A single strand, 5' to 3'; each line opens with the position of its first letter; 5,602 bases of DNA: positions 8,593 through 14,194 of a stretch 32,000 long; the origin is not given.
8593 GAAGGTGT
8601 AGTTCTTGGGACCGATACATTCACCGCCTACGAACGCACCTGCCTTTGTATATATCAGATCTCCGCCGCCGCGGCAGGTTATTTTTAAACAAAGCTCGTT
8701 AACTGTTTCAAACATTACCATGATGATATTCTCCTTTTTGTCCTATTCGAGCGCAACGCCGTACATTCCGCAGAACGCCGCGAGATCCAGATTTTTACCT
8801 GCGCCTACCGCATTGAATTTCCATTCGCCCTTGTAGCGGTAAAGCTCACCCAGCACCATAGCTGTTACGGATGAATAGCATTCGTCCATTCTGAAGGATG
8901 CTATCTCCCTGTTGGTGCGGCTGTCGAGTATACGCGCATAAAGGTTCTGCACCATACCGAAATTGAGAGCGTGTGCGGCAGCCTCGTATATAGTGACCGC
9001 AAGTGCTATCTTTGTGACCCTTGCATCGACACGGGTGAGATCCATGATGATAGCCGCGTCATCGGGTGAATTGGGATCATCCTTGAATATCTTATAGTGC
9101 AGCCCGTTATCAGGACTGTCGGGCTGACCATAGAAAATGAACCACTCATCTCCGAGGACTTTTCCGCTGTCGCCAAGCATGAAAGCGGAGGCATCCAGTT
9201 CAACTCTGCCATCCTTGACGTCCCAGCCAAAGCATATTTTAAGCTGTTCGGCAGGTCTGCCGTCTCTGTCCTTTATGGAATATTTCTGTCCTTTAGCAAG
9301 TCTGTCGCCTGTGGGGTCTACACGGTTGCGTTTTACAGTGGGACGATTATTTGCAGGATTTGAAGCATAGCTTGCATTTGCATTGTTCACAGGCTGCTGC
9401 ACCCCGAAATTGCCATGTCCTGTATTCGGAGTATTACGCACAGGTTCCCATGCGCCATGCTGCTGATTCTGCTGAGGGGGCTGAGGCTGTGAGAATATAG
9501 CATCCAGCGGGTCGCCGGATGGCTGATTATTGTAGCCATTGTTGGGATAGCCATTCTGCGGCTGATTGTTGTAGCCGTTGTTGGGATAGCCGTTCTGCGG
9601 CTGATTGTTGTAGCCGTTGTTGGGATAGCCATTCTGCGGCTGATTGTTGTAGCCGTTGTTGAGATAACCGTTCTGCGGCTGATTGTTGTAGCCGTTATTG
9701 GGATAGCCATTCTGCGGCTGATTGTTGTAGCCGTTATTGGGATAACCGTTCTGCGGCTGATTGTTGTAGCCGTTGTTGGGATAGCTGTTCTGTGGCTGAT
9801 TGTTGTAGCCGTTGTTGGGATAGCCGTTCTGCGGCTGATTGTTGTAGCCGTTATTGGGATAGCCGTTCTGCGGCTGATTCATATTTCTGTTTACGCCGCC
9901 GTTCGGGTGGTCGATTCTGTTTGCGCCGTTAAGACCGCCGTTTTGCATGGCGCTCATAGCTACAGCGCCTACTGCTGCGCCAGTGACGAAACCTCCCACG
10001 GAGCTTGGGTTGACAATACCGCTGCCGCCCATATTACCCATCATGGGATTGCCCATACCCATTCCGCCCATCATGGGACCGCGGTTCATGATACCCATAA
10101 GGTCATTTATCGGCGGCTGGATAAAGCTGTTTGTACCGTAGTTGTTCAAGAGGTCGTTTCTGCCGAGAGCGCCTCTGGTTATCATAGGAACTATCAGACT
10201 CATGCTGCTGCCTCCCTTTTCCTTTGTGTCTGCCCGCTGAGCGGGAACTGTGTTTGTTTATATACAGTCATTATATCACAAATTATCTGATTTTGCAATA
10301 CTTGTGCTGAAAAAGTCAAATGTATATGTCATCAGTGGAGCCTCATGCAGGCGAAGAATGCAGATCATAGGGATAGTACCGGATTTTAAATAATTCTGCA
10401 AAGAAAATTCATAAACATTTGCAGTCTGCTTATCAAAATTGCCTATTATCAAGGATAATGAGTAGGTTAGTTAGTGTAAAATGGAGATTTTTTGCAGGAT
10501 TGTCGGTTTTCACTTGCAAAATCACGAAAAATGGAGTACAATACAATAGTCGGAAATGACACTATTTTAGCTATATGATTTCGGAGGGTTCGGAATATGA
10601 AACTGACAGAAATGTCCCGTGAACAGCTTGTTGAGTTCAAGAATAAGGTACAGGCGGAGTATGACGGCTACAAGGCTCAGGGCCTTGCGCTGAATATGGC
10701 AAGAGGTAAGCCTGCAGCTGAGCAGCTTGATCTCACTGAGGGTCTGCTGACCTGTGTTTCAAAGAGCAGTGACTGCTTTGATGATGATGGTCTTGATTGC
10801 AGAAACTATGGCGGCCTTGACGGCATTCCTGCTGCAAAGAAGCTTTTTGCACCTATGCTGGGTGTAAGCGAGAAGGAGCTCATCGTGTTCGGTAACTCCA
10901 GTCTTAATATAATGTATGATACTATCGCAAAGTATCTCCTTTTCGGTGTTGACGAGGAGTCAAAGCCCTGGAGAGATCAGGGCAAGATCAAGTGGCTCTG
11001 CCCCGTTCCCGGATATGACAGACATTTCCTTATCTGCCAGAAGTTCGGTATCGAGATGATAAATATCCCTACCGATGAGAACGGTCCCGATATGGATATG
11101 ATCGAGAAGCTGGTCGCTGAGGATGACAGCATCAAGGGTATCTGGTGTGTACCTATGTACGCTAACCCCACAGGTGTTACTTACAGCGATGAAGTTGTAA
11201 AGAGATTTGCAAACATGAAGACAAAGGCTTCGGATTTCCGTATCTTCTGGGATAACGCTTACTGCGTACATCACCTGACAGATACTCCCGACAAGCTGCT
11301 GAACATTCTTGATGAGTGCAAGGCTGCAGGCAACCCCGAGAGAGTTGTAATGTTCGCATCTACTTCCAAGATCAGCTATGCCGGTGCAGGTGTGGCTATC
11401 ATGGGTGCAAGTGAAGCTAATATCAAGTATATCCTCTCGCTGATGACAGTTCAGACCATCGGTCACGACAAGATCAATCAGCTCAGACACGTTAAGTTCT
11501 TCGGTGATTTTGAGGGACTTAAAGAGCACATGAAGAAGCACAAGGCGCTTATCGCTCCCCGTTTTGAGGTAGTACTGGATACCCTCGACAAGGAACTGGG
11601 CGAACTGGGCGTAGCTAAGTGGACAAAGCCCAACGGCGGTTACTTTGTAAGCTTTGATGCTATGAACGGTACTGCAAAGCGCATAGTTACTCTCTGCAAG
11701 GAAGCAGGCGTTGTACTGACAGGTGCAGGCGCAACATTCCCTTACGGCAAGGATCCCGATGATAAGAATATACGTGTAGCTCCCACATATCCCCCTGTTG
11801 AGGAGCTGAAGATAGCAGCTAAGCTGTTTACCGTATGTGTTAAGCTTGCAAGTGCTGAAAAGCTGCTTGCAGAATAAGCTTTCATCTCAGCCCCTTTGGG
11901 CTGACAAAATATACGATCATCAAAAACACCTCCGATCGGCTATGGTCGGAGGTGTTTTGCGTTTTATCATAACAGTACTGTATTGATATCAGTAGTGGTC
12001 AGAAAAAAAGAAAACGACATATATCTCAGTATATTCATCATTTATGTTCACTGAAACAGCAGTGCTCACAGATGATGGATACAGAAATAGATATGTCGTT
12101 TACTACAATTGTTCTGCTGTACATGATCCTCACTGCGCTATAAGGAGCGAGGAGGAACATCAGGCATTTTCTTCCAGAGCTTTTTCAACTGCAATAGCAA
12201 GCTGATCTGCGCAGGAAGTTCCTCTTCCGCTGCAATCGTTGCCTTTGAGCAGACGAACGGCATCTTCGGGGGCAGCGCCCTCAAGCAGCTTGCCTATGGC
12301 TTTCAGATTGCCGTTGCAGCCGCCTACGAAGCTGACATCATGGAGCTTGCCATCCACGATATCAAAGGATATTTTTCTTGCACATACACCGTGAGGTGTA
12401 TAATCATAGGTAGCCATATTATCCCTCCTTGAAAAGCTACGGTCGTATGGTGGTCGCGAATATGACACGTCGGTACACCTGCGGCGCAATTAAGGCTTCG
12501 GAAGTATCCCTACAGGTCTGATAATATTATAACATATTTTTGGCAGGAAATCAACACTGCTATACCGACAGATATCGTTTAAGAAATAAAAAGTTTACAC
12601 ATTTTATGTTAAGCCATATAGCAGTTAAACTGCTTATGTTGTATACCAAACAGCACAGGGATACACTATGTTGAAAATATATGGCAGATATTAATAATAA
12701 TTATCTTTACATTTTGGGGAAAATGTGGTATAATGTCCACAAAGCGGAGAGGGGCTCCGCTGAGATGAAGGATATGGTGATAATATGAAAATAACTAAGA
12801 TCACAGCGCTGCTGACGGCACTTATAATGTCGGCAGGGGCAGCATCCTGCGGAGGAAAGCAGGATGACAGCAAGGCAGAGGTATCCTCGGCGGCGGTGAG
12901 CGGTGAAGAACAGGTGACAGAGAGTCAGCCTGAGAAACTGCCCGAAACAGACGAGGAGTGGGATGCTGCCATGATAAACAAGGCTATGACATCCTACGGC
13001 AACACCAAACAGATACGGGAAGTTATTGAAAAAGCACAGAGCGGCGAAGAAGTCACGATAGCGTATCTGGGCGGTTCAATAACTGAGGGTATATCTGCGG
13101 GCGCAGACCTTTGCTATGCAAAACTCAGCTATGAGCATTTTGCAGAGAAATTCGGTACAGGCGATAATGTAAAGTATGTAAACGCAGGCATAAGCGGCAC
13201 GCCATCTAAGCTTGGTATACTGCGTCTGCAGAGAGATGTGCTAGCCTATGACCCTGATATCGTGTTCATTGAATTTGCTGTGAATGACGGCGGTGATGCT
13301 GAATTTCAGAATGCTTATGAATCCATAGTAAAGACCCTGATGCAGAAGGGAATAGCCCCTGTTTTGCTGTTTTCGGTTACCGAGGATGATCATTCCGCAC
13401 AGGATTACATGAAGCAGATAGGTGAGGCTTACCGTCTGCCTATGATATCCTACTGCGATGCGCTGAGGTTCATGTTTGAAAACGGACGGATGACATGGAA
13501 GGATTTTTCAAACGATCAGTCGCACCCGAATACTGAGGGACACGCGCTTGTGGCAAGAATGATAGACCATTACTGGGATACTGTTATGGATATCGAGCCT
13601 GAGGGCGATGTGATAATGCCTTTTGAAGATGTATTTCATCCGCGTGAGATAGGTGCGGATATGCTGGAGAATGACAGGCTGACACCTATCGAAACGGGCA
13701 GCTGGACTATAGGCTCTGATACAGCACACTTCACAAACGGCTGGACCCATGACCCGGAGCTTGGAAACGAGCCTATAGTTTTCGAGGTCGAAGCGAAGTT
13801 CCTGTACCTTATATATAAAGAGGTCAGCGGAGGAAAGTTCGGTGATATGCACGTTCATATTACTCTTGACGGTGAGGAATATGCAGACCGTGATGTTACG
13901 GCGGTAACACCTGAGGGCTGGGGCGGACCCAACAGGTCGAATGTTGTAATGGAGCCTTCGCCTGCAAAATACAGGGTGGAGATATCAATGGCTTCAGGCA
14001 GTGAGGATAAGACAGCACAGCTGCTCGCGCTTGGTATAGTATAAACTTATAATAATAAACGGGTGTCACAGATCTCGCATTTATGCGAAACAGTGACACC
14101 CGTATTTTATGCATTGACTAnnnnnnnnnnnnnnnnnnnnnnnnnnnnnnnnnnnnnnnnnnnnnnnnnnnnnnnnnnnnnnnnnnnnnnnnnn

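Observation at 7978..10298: TerD-domain protein fused to a Sup35-like Q/N/Y/G oligopeptide-repeat region, in a two-gene operon with AIM24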

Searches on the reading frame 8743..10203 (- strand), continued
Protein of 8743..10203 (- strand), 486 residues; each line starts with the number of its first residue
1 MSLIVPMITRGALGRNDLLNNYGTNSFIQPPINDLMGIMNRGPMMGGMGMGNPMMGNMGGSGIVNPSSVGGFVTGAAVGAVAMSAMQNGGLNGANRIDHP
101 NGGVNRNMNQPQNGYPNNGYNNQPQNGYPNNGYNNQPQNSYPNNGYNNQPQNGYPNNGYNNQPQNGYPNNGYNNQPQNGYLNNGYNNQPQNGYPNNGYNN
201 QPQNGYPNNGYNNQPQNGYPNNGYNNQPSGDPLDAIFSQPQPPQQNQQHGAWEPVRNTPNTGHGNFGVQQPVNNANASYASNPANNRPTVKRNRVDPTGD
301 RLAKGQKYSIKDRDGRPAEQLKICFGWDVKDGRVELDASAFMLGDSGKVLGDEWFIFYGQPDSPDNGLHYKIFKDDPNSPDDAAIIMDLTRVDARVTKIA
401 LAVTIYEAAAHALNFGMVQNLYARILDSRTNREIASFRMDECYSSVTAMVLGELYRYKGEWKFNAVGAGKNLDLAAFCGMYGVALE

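Call 67: find_encoding_contigs(protein=P0104, flank=5000, max_places=1)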
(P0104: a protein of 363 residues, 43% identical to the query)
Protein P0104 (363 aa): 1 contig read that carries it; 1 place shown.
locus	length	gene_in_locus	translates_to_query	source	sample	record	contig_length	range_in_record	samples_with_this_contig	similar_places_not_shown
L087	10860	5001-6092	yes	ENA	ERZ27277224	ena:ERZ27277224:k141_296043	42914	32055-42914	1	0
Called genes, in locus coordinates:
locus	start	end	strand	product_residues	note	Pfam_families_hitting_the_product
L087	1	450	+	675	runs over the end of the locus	PF01368:DHH, PF02272:DHHA1, PF17768:RecJ_OB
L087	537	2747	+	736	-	PF13328:HD_4, PF01966:HD, PF01842:ACT (faint), PF04607:RelA_SpoT, PF02824:TGS, PF19296:RelA_AH, PF28438:RelA_RIS, PF13291:ACT_4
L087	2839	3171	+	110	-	-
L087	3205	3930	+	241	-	-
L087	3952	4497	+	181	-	PF18907:DUF5662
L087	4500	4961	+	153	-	-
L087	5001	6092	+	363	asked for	PF02342:TerD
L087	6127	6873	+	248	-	PF01987:AIM24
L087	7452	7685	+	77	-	PF04023:FeoA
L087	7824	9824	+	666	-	PF01926:MMR_HSR1, PF02421:FeoB_N, PF07670:Gate, PF07664:FeoB_C, PF07670:Gate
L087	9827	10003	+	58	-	-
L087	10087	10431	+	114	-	PF00403:HMA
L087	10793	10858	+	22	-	?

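Call 68: find_encoding_contigs(protein=P0118, flank=5000, max_places=1)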
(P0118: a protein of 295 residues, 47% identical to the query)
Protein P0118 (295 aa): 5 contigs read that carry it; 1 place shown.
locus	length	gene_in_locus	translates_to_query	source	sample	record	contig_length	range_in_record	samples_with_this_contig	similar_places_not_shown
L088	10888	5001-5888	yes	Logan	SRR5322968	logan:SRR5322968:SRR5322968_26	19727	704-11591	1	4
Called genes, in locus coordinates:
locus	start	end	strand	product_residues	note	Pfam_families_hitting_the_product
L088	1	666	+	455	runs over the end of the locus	?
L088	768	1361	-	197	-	PF14277:DUF4364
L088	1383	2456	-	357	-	PF01264:Chorismate_synt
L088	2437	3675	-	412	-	PF00275:EPSP_synthase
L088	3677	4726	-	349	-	PF00465:Fe-ADH (weak), PF13685:Fe-ADH_2, PF01761:DHQ_synthase, PF24621:DHQS_C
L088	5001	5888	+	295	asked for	PF02342:TerD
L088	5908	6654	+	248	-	PF01987:AIM24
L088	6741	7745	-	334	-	PF07451:SpoVAD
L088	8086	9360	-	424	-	PF12897:Asp_aminotransf, PF00155:Aminotran_1_2 (weak)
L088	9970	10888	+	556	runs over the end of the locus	PF12072:RNase_Y_N, PF00013:KH_1 (weak), PF22891:KH_PNO1_2nd (faint), PF01966:HD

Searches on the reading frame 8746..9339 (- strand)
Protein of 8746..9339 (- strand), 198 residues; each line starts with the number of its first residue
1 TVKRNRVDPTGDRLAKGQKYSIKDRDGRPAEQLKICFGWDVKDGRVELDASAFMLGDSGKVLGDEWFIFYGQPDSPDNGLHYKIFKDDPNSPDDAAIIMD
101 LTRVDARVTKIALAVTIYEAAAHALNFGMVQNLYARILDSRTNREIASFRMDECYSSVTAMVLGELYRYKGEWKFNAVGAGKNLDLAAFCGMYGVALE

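Call 40: search_solved_structures(query=window:8746-9339:-, max_evalue=0.001, show_alignments=3)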
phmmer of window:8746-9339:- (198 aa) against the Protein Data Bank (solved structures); distinct sequences matched with E-value up to 0.001: 4.
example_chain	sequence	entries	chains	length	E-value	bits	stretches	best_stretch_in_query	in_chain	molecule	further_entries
2kxt_A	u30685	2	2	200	4.8e-31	111.3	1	15-195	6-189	Tellurite resistance protein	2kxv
3ibz_A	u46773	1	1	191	4.9e-28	101.4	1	13-195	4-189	Putative tellurium resistant like protein TerD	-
2qng_A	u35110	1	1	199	3.2e-05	27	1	43-194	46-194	Uncharacterized protein SAV2460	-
5h07_A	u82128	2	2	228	0.00088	22.3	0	16-49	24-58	Polyubiquitin-C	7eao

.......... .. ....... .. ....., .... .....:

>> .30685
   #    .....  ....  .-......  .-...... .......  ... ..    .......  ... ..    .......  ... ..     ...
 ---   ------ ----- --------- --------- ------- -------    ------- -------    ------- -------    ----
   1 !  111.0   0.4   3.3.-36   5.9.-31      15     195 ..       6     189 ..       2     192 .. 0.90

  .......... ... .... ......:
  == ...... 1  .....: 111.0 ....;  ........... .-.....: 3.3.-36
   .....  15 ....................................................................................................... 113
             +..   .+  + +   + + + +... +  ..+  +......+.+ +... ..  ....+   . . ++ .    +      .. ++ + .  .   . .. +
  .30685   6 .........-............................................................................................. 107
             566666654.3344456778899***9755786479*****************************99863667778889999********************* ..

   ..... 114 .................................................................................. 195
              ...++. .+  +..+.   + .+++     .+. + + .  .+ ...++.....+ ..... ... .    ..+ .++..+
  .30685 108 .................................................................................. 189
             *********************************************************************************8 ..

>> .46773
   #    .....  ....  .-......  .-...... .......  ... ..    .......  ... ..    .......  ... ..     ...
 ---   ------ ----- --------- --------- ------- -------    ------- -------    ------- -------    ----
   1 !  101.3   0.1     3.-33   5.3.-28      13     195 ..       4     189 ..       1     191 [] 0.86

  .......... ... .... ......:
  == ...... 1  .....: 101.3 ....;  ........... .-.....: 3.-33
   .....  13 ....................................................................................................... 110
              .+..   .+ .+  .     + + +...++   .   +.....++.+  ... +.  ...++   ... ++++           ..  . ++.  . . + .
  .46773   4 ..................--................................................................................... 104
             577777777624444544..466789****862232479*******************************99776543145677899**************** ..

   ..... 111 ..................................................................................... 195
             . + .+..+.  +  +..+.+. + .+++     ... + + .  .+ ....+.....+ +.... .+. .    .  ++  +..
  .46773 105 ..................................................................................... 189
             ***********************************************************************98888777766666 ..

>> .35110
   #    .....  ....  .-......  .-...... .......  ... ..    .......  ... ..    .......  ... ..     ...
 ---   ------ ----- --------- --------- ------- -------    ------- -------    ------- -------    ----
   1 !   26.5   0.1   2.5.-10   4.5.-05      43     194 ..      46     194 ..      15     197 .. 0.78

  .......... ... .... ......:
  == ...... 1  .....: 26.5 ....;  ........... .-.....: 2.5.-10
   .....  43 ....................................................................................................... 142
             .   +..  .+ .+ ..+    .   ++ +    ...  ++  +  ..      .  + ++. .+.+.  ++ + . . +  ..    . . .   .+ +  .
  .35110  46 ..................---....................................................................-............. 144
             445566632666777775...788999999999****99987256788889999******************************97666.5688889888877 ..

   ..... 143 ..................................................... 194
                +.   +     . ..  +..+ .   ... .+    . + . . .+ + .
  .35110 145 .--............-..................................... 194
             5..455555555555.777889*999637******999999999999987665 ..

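Call 80: search_protein_representatives(protein=window:8746-9321:-)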
Query: 192 residues. Proteins with E-value up to 0.001 (for the whole library): 3928; up to 1e-10: 1700; up to 1e-30: 127. The best 150 are listed.
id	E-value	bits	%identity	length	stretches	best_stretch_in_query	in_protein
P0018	5.8e-113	391.6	89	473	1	1-192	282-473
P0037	6.4e-71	254.4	60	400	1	3-192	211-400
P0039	6.7e-69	247.8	58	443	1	3-192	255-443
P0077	2.1e-68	246.2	59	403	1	3-191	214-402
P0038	3.2e-67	242.4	60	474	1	5-191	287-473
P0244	2.3e-65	236.3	58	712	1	4-192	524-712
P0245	3.3e-63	229.3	55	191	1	4-190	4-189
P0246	1.6e-62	227.1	57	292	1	9-192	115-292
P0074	6.5e-61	221.8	59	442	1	5-191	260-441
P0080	7.1e-60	218.4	54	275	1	7-191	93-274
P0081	2.2e-59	216.8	54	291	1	4-192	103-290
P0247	4.4e-58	212.6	62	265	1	8-191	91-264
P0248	2.4e-57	210.2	54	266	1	5-192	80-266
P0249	1.3e-56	207.7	57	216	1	4-189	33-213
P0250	6.4e-53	195.7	35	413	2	7-190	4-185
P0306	3.3e-39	151.0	42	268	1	5-190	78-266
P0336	2.8e-33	131.6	41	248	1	22-190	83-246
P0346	1.8e-31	125.7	37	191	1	5-187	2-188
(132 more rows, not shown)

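Call 83: find_encoding_contigs(protein=P0336, flank=4000, max_places=1)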
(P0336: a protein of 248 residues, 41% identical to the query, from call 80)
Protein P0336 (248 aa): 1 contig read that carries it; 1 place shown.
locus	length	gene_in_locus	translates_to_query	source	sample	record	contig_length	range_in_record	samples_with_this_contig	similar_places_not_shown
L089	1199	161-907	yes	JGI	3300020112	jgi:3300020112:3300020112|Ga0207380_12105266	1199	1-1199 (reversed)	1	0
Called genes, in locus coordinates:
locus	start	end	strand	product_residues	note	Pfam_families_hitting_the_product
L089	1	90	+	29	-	?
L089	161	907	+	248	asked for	PF02342:TerD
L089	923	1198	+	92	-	?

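Call 84: find_encoding_contigs(protein=P0306, flank=4000, max_places=1)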
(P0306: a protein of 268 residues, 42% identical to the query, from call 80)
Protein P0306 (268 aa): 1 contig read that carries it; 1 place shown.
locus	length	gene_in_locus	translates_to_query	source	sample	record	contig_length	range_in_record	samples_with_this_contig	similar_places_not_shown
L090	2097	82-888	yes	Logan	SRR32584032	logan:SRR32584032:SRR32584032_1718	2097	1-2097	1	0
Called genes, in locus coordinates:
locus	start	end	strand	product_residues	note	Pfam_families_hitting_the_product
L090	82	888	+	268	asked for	PF02342:TerD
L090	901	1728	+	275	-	PF01987:AIM24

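Call 85: find_encoding_contigs(protein=P0244, flank=4000, max_places=1)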
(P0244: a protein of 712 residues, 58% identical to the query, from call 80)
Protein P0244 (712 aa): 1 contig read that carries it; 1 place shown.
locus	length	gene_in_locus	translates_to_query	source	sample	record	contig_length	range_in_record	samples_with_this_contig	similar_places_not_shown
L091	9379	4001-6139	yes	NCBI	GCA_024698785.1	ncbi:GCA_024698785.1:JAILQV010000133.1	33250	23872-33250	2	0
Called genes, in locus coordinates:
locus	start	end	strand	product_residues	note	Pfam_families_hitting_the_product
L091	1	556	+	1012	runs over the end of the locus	PF18884:TSP3_bac (faint), PF00092:VWA, PF13519:VWA_2 (weak), PF13768:VWA_3 (weak)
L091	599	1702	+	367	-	-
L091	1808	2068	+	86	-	-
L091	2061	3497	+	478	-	PF00587:tRNA-synt_2b, PF03129:HGTP_anticodon, PF09180:ProRS-C_1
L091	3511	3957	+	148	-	-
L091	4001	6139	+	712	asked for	PF02342:TerD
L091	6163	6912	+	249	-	PF01987:AIM24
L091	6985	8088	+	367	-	PF01888:CbiD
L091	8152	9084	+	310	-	PF00781:DAGK_cat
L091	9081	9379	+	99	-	?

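Call 87: find_encoding_contigs(protein=P0245, flank=4000, max_places=2)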
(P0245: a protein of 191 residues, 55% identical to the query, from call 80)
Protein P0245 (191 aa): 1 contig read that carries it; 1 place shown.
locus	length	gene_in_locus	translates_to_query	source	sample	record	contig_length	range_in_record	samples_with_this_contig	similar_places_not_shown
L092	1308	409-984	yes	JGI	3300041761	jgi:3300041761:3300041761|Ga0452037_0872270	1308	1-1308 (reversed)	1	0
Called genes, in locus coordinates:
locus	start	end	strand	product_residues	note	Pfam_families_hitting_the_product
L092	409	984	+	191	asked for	PF02342:TerD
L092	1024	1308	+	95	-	?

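Call 88: find_encoding_contigs(protein=P0346, flank=4000, max_places=2)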
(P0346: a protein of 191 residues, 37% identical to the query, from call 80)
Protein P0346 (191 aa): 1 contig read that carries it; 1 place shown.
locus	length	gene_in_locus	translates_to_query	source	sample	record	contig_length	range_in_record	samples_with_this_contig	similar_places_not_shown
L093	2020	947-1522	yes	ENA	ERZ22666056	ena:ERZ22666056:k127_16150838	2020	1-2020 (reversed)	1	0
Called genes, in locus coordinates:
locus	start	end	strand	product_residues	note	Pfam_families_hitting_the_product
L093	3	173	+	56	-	?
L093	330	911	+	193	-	PF02342:TerD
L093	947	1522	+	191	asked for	PF02342:TerD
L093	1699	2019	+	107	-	?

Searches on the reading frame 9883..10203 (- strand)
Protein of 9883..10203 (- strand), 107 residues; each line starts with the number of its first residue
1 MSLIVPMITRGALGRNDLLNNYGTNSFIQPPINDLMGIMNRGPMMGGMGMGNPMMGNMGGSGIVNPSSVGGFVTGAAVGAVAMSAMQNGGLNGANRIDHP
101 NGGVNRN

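Call 73: find_homologous_proteins(query=window:9883-10203:-, max_evalue=0.001)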
Query window:9883-10203:- (107 aa): 3 proteins with E <= 0.001 among 8 candidates.
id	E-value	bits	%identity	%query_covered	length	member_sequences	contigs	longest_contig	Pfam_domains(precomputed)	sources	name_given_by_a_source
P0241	1.3e-42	162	79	100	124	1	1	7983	-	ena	-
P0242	2.3e-35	139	80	87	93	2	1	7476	-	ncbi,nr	ncbi:MAG: TerD family protein, partial [Ruminococcus sp.]|nr:TerD family protein [Ruminococcus sp.]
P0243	7.8e-25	105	60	94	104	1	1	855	-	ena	-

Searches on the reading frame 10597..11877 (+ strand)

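Call 4: search_protein_families(library=pfam, proteins=[window:10597-11877:+], max_evalue=0.01)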
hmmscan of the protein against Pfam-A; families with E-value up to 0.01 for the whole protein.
window:10597-11877:+ (426 aa): 1 family
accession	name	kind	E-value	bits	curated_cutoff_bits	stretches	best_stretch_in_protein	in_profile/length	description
PF12897.13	Asp_aminotransf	-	4.3e-173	576.4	27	1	6-424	1-418/421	Aspartate amino-transferase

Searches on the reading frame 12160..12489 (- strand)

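Call 4: search_protein_families(library=pfam, proteins=[window:12160-12489:-], max_evalue=0.01)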
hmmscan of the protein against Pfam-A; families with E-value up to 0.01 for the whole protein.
window:12160-12489:- (109 aa): 1 family
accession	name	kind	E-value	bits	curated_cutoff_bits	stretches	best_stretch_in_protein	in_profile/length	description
PF12637.14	TSCPD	-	4.9e-24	84.9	22.8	1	28-105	3-88/88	TSCPD domain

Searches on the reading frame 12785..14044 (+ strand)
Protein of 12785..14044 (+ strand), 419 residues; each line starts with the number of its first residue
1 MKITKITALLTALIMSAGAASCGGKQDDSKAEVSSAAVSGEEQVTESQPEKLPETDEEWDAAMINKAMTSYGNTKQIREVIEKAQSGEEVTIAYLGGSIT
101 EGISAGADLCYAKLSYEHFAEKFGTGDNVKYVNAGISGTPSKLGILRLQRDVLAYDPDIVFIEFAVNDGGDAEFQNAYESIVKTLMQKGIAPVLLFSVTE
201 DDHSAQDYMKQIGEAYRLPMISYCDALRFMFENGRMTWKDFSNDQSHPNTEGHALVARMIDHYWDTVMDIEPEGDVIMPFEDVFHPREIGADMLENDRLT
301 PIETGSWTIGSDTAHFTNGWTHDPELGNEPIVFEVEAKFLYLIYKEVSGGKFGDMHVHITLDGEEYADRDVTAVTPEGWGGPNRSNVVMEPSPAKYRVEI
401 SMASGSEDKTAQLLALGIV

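Call 52: search_protein_families(library=pfam, proteins=[window:12785-14044:+], max_evalue=0.0001)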
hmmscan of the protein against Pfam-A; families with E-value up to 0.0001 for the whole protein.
window:12785-14044:+ (419 aa): 2 families
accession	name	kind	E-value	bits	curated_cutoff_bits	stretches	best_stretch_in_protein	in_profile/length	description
PF13472.12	Lipase_GDSL_2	-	5.6e-19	69.7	32.9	1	95-255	2-178/178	GDSL-like Lipase/Acylhydrolase family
PF00657.28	Lipase_GDSL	-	2.5e-12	47.8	23.6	1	93-258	2-206/208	GDSL-like Lipase/Acylhydrolase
